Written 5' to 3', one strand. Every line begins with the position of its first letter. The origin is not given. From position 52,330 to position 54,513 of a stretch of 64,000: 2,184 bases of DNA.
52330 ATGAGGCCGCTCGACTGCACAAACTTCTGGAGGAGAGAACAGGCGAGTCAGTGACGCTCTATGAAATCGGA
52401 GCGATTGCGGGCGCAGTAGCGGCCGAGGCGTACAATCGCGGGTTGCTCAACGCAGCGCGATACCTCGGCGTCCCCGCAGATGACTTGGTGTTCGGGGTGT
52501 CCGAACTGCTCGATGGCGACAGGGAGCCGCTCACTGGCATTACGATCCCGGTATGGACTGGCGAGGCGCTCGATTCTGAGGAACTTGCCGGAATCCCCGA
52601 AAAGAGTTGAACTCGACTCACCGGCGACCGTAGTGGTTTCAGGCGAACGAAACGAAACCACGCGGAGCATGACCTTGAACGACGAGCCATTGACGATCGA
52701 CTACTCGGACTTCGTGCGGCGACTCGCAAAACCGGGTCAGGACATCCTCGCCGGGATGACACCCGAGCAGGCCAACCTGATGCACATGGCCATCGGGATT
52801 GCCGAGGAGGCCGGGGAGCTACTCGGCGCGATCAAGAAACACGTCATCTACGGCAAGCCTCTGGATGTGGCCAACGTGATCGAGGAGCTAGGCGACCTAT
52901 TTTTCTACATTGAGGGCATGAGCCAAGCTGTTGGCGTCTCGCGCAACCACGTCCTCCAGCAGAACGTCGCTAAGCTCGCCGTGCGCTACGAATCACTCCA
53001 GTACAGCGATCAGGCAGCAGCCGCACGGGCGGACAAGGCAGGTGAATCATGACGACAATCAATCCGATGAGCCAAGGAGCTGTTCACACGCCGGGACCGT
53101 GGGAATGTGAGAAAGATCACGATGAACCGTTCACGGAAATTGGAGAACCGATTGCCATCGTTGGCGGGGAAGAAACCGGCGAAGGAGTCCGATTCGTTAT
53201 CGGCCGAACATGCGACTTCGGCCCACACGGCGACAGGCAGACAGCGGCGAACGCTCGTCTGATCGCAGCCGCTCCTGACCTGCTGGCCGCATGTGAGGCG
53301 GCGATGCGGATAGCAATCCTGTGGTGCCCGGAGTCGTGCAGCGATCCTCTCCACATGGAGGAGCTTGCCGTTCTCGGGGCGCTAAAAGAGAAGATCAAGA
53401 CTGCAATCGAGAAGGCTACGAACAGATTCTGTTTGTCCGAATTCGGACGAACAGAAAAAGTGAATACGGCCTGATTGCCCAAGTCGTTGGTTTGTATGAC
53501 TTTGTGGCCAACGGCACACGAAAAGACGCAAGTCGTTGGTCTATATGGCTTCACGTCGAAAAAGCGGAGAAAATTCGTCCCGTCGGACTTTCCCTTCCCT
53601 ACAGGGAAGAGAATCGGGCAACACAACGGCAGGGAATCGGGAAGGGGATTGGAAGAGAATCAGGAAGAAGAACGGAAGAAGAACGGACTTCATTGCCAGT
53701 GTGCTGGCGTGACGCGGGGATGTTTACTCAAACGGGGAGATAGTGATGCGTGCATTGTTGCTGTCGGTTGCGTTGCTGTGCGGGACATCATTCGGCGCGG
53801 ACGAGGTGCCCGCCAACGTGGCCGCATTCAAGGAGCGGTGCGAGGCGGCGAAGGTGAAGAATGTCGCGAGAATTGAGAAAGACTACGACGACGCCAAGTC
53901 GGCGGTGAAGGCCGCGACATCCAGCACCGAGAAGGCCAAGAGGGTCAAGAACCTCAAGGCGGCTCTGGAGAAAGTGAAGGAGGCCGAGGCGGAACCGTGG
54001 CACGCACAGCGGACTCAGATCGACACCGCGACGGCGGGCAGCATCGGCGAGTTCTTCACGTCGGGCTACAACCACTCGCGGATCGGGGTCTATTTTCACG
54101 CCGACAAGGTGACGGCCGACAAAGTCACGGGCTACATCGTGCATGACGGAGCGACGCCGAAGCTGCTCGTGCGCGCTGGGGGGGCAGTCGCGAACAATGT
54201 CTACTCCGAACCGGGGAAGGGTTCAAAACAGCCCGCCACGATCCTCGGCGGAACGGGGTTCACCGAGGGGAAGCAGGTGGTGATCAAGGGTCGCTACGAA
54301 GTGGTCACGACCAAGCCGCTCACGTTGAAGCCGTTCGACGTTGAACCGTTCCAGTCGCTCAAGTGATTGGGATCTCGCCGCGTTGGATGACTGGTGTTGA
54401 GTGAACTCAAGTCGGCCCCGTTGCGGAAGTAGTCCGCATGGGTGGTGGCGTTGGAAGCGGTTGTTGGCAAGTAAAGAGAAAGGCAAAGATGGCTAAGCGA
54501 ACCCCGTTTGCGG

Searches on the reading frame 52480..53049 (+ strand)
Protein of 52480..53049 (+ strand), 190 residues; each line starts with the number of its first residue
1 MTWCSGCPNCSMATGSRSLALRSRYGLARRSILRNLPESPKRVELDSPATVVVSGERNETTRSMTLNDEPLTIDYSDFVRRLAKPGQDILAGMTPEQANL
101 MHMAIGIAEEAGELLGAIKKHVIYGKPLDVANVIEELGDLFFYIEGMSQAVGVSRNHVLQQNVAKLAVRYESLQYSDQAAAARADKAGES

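Call 19: search_protein_families(library=phrogs, proteins=[window:52480-53049:+], max_evalue=0.001)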
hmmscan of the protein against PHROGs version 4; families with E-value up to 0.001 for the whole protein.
window:52480-53049:+ (190 aa): 4 families
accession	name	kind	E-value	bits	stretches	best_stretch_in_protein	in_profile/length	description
phrog_229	-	other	5.2e-40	139.1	1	66-189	244-364/533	MazG-like pyrophosphatase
phrog_37613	-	other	1.2e-13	51.9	1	94-184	287-377/394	MazG-like pyrophosphatase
phrog_22758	-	other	1.8e-11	45.2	1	97-183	127-216/221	MazG-like pyrophosphatase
phrog_16522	-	other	4.3e-05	23.9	1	110-184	88-162/296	MazG-like pyrophosphatase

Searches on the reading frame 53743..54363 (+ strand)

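Call 19: search_protein_families(library=phrogs, proteins=[window:53743-54363:+], max_evalue=0.001)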
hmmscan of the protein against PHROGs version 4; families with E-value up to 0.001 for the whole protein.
window:53743-54363:+ (207 aa): 0 families

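Call 65: search_protein_families(library=pfam, proteins=[window:53743-54363:+], max_evalue=1)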
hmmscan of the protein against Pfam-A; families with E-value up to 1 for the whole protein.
window:53743-54363:+ (207 aa): 3 families
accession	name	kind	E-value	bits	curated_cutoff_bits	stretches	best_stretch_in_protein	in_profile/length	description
PF09429.15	Wbp11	-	0.022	15.5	24.3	1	30-79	28-77/78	WW domain binding protein 11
PF00588.24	SpoU_methylase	-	0.092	13.3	29.7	1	23-88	12-81/142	SpoU rRNA Methylase family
PF21097.3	SR_plectin_7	-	0.21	12.4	27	1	31-81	20-69/116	Spectrin repeat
